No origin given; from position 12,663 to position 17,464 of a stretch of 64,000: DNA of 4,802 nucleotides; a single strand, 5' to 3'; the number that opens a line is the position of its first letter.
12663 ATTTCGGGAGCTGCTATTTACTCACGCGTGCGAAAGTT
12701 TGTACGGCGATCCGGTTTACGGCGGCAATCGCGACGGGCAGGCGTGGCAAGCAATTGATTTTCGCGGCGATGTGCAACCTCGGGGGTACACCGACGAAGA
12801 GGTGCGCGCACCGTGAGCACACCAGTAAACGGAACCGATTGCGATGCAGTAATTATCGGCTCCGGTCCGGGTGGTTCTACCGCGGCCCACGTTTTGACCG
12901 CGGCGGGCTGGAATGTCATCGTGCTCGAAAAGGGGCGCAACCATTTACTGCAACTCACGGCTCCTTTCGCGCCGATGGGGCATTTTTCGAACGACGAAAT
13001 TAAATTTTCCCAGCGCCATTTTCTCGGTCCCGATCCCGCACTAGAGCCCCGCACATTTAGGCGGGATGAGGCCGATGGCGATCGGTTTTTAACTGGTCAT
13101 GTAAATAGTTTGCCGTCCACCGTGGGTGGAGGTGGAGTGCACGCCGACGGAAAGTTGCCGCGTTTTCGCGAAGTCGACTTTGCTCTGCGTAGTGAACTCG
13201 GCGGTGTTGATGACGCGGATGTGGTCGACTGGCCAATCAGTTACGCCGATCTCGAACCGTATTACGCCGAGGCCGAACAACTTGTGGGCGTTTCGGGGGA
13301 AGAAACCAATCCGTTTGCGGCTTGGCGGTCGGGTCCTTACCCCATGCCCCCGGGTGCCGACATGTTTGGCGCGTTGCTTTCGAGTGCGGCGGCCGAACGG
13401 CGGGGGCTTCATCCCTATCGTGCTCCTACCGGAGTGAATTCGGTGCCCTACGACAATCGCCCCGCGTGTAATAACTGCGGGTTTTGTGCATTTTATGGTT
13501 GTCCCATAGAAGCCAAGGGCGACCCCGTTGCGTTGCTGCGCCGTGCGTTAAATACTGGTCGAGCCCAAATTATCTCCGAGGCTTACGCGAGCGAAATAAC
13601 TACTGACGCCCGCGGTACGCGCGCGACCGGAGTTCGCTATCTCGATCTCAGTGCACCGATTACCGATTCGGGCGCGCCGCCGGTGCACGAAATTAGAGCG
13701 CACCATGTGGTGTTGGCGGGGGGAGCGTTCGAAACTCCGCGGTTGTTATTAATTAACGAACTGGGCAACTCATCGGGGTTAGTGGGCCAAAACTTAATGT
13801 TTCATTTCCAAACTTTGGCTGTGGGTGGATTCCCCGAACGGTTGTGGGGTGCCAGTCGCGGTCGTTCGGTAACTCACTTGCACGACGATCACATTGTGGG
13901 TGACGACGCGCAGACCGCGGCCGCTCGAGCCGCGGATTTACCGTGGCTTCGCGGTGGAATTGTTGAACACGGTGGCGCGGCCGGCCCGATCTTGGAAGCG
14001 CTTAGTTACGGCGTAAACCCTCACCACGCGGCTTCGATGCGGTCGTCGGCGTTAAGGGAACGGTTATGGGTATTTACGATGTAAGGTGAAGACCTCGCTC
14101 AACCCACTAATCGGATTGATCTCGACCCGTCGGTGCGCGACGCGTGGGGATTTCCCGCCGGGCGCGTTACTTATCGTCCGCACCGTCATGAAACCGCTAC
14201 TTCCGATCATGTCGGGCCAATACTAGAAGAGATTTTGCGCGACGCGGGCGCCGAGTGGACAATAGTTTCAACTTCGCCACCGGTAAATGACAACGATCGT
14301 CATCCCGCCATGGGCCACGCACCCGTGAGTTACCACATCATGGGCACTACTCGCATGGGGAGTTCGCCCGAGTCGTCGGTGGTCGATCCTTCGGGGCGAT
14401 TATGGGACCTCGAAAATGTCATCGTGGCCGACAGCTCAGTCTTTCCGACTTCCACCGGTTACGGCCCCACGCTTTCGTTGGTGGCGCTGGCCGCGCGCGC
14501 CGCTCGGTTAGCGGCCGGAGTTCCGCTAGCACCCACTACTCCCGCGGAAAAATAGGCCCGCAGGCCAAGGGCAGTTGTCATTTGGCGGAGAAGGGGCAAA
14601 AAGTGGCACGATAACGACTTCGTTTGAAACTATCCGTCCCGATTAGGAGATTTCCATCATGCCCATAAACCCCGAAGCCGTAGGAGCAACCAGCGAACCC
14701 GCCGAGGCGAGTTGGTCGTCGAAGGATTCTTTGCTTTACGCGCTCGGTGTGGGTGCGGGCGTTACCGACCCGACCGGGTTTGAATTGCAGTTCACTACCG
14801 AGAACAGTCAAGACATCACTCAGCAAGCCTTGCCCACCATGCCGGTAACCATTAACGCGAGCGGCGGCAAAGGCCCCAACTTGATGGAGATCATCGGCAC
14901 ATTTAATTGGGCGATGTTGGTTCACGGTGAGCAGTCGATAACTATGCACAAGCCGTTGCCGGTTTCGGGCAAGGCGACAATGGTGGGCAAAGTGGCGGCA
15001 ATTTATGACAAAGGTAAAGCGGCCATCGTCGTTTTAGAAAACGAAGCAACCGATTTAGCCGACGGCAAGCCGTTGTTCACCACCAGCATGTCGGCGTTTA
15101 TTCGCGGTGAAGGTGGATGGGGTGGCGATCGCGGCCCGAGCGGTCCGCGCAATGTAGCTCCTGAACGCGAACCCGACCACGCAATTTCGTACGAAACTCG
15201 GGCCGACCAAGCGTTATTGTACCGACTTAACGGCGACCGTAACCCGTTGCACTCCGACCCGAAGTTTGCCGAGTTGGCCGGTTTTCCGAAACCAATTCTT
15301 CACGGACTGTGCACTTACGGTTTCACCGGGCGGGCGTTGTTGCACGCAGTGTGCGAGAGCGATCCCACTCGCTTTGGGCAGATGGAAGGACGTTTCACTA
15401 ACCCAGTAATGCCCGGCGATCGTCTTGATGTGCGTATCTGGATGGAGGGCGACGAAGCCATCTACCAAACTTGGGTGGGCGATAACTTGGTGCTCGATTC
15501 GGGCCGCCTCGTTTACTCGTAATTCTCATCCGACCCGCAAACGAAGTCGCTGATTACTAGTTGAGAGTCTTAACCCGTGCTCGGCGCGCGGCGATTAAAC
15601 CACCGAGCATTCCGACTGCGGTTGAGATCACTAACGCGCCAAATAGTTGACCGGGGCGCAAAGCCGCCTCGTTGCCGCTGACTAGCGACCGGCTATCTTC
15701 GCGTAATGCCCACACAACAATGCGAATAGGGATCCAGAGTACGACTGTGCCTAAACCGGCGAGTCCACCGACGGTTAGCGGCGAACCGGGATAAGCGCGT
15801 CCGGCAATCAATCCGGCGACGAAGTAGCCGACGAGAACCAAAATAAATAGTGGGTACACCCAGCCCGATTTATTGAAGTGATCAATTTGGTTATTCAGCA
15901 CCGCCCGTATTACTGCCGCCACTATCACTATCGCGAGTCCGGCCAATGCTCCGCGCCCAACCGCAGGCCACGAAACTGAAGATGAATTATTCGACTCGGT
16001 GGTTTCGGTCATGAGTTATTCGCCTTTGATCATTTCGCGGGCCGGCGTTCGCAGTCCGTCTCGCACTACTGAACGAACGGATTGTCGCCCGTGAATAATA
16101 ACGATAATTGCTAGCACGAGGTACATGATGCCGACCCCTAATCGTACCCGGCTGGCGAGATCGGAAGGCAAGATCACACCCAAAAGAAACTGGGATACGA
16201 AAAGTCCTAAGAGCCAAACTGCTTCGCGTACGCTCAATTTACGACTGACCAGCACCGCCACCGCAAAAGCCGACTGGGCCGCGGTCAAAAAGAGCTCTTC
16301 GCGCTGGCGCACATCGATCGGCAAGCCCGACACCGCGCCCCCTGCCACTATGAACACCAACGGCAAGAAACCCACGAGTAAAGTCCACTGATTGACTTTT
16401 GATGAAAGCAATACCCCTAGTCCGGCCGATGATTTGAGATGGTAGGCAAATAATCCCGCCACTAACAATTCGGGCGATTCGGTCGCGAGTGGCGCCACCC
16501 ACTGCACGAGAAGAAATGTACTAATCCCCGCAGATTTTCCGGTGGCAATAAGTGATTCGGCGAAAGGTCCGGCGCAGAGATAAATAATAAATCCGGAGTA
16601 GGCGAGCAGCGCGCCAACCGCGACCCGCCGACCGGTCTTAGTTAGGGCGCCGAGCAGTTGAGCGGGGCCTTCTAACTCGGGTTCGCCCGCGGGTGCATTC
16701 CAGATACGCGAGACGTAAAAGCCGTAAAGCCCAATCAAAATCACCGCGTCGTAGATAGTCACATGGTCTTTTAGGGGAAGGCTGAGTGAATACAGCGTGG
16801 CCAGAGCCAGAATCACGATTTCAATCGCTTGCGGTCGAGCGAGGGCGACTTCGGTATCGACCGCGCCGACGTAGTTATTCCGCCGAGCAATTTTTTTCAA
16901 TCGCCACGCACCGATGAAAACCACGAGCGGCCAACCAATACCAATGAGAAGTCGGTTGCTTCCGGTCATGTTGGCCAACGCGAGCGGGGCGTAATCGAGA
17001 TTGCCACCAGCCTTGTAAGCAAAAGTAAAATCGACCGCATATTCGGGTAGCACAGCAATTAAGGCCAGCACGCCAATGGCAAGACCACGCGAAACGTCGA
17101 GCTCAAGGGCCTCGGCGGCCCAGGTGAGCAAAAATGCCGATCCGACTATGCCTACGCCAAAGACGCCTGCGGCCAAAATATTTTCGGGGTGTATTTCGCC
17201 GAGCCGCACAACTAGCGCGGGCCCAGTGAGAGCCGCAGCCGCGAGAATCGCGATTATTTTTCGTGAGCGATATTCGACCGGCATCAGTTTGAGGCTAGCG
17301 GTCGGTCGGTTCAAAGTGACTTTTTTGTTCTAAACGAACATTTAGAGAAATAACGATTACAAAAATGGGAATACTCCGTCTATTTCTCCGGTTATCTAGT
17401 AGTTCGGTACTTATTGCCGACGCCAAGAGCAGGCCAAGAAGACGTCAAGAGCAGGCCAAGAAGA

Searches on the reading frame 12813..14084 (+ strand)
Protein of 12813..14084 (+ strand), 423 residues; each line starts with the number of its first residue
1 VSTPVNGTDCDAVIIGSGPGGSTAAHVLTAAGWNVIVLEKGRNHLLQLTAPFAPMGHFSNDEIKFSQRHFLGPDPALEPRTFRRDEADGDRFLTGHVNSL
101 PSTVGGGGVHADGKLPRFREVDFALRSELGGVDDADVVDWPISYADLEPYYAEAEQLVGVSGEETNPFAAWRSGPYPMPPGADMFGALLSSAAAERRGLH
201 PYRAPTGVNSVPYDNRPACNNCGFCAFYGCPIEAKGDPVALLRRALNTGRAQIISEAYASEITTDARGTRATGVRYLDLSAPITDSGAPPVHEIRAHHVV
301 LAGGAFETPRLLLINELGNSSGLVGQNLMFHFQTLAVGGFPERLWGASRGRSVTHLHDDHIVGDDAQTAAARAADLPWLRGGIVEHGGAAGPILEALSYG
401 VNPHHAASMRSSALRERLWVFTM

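Call 47: search_protein_families(library=pfam, proteins=[window:12813-14084:+], max_evalue=0.00001)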
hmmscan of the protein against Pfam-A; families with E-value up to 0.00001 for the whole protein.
window:12813-14084:+ (423 aa): 3 families
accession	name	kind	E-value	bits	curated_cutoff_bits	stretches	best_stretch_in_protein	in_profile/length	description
PF00732.25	GMC_oxred_N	-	1.2e-14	55.1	23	1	213-332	105-217/218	GMC oxidoreductase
PF00890.30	FAD_binding_2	-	4.1e-07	30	20.4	0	11-43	1-33/414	FAD binding domain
PF01266.30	DAO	-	4.7e-06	26.8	27.9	0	11-41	1-31/353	FAD dependent oxidoreductase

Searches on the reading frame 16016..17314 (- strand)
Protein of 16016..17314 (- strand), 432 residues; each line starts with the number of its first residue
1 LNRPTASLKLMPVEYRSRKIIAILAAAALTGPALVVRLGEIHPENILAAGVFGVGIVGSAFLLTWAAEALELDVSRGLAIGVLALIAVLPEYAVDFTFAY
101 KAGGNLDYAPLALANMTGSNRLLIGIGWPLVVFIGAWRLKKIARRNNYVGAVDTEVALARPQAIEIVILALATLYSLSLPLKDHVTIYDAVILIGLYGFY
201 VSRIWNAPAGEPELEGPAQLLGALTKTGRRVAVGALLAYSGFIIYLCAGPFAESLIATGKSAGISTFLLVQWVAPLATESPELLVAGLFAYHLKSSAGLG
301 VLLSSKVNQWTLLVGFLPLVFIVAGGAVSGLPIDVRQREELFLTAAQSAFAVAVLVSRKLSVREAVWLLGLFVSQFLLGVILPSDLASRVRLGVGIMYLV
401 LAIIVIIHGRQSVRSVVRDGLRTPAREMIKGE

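Call 51: search_protein_families(library=pfam, proteins=[window:16016-17314:-], max_evalue=0.00001)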
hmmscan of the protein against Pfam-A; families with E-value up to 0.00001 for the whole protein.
window:16016-17314:- (432 aa): 1 family
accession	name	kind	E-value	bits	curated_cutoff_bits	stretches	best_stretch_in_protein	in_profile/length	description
PF01699.29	Na_Ca_ex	-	2e-23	83.5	24.9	2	48-202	5-147/151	Sodium/calcium exchanger protein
